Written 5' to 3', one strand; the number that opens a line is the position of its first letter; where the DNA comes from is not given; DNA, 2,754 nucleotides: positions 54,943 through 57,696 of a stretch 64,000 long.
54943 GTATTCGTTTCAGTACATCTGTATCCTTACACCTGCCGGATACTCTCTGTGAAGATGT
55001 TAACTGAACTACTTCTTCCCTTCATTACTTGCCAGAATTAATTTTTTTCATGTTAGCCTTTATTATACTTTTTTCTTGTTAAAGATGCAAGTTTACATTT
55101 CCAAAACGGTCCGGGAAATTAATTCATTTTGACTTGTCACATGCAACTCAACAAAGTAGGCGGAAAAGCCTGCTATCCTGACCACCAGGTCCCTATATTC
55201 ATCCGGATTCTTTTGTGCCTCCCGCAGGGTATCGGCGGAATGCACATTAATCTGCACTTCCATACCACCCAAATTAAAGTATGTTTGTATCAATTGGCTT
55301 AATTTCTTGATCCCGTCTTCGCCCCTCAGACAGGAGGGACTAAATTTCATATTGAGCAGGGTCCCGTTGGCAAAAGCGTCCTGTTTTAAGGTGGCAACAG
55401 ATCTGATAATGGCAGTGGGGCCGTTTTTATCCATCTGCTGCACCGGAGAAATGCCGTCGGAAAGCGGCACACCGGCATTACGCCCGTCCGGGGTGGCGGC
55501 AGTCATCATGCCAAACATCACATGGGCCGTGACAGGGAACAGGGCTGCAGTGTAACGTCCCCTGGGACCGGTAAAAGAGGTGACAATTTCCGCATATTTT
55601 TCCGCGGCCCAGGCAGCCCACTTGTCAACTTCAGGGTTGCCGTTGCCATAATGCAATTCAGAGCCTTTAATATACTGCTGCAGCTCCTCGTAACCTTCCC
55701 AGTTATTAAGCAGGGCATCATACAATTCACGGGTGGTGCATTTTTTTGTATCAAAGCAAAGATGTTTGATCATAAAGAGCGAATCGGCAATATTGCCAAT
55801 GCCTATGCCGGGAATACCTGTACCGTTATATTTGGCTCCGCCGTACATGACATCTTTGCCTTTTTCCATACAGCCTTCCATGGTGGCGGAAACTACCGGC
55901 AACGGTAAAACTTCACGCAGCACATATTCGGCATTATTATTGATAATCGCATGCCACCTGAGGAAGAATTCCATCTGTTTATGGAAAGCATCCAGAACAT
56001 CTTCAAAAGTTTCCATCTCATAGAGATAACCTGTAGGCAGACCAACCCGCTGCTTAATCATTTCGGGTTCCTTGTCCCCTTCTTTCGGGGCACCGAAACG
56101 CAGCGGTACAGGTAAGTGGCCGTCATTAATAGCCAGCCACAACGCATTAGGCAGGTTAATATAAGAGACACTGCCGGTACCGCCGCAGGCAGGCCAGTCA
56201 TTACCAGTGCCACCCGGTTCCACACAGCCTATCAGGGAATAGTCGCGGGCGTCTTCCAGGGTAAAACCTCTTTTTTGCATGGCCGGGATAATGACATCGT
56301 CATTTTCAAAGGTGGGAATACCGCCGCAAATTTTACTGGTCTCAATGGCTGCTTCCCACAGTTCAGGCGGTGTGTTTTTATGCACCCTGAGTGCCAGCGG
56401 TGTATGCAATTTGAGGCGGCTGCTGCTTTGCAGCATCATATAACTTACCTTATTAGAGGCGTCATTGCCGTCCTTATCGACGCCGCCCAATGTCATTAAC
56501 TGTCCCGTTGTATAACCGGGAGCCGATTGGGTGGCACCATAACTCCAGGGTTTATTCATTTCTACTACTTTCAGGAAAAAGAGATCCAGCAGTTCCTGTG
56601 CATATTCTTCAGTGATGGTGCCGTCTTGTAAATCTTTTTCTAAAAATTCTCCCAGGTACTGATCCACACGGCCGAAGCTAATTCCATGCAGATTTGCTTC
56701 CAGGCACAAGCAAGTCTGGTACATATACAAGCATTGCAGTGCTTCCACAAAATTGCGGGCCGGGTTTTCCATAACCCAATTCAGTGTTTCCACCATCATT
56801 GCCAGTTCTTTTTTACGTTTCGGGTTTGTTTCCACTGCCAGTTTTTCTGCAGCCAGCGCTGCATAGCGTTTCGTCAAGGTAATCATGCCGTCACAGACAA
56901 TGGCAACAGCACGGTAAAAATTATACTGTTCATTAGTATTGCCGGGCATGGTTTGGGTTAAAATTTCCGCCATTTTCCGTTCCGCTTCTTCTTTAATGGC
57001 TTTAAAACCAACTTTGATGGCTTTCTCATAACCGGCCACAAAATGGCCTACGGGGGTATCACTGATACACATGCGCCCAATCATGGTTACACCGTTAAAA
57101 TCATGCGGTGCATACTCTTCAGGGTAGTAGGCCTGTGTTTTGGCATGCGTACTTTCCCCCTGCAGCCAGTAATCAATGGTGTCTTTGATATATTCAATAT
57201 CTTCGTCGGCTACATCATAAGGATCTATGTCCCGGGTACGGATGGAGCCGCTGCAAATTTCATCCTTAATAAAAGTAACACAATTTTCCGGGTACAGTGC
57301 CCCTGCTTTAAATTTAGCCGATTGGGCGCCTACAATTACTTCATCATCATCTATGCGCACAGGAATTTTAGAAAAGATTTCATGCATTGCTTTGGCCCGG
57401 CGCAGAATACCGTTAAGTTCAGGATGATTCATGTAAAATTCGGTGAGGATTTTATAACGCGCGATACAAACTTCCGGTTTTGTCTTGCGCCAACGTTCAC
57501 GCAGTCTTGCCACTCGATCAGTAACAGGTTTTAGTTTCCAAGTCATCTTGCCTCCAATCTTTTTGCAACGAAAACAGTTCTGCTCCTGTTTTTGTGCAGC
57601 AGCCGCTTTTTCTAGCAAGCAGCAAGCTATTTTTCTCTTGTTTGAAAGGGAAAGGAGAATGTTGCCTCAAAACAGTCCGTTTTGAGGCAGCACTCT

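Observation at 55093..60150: Two tandem, divergent glycyl radical enzymes with no local activase or small subunit; a third paralog and the only activase lie about 53 kb away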

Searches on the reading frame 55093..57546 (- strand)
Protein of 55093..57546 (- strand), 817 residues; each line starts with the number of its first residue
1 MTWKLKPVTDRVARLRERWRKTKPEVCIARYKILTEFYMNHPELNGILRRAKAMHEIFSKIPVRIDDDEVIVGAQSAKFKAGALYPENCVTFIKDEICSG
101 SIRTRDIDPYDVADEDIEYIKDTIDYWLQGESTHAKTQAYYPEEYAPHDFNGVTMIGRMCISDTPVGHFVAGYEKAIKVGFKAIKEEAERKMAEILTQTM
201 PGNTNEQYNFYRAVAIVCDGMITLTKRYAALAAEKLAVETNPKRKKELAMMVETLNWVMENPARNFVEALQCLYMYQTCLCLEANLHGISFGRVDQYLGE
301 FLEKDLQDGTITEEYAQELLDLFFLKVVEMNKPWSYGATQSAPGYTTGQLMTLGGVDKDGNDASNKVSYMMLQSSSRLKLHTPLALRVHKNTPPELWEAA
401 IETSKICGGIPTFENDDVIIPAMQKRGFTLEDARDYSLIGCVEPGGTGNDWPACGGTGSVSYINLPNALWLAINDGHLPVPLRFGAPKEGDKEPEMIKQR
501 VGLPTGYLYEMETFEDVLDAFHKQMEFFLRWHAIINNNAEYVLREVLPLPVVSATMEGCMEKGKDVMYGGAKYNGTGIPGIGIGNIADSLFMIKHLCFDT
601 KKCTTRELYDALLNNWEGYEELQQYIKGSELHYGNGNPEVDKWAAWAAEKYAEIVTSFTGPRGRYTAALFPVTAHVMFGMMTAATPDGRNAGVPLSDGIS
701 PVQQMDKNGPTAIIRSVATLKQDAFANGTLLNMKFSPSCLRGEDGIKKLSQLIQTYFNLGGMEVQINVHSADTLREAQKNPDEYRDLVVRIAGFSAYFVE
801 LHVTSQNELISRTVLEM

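Call 8: search_protein_families(library=pfam, proteins=[window:55093-57546:-])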
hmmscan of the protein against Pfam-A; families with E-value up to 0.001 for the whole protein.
window:55093-57546:- (817 aa): 2 families
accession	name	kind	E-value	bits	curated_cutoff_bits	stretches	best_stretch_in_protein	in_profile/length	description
PF02901.20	PFL-like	-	3.4e-176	588.1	24.3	1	9-679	2-647/647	Pyruvate formate lyase-like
PF01228.26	Gly_radical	-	3.6e-33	114.7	22.2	1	696-799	2-106/106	Glycine radical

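Call 9: search_protein_families(library=ncbifam, proteins=[window:55093-57546:-], max_evalue=0.00001)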
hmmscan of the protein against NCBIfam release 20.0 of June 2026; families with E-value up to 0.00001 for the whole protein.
window:55093-57546:- (817 aa): 12 families
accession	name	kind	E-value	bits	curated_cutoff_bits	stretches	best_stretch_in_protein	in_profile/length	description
TIGR01774.1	PFL2-3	subfamily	7.2e-178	593.3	678.2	1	8-814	2-783/786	formate C-acetyltransferase/glycerol dehydratase family glycyl radical enzyme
NF048009.1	SfplDhtHpfGKleb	equivalog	1.7e-168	562.3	1000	1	10-816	26-823/824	(2S)-3-sulfopropanediol dehydratase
NF048011.1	SfplDhtHpsGDes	equivalog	1.5e-156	522.9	1000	1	9-814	23-818/821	(2S)-3-sulfopropanediol dehydratase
NF043068.1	glycl_HYPD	equivalog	3.5e-155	518.2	1100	1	9-813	1-780/784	trans-4-hydroxy-L-proline dehydratase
TIGR04394.1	choline_CutC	equivalog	4.4e-153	511.7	1050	1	8-816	1-787/789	choline trimethylamine-lyase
NF007437.0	PRK09983.1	equivalog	1e-131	440.5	1109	2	513-814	457-762/765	formate C-acetyltransferase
NF033718.1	indole_decarb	equivalog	2.3e-110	370.2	1100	1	110-814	155-865/868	indoleacetate decarboxylase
NF033715.1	glycyl_HPDL_Lrg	equivalog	2.5e-91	306.9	1150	3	111-444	168-510/901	4-hydroxyphenylacetate decarboxylase large subunit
TIGR01255.1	pyr_form_ly_1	equivalog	1.1e-39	136.5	994.2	2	625-815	543-741/744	formate C-acetyltransferase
NF038360.1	rad_fix_GrcA3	exception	7.9e-14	51.5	158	1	745-814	5-74/78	autonomous glycyl radical cofactor GrcA3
NF008341.1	PRK11127.1-1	equivalog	4.5e-09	36.2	145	1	763-814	25-76/80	autonomous glycyl radical cofactor GrcA2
TIGR04365.1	spare_glycyl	equivalog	1.2e-07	32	170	1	760-814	68-122/126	autonomous glycyl radical cofactor GrcA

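Call 10: search_solved_structures(query=window:55093-57546:-, max_evalue=1e-10)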
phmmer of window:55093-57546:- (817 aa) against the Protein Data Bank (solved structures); distinct sequences matched with E-value up to 1e-10: 36.
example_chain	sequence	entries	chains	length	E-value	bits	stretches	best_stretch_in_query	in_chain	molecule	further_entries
9f3w_A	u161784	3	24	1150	5.9e-150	504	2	6-816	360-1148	Choline trimethylamine-lyase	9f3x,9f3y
1r8w_A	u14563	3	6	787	4e-147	494.6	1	8-813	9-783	glycerol dehydratase | B12-independent glycerol dehydratase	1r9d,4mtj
9rco_A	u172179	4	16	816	1.9e-137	462.6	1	9-814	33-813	Glycyl radical protein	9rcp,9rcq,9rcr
5i2a_A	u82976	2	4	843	5.3e-131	441.3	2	9-616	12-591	Diol-dehydratase | Diol dehydratase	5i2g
5a0u_A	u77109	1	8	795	3.2e-128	432.1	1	6-816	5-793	CHOLINE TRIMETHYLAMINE LYASE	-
5a0z_A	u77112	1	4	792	4.3e-128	431.6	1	7-816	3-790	CHOLINE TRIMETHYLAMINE LYASE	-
8id1_A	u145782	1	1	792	8.4e-126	424.1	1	6-814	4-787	Formate C-acetyltransferase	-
6vxc_A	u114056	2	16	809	2e-122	412.9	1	9-813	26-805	Trans-4-hydroxy-L-proline dehydratase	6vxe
8iof_A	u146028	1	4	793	2.5e-121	409.3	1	9-816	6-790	Benzylsuccinate synthase alpha subunit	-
5ymr_B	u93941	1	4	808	1.1e-116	393.9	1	8-813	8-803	Formate acetyltransferase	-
8id7_A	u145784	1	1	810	1.4e-115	390.3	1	2-813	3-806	Probable dehydratase YbiW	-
8yjn_A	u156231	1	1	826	1.5e-115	390.2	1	2-813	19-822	Probable dehydratase YbiW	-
5faw_A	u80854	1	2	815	5.1e-114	385.1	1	9-815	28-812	Choline trimethylamine-lyase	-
5fay_A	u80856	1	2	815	5.8e-114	384.9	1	9-815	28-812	Choline trimethylamine-lyase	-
9ht9_A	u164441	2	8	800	6.5e-114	384.8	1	9-815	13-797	Choline trimethylamine-lyase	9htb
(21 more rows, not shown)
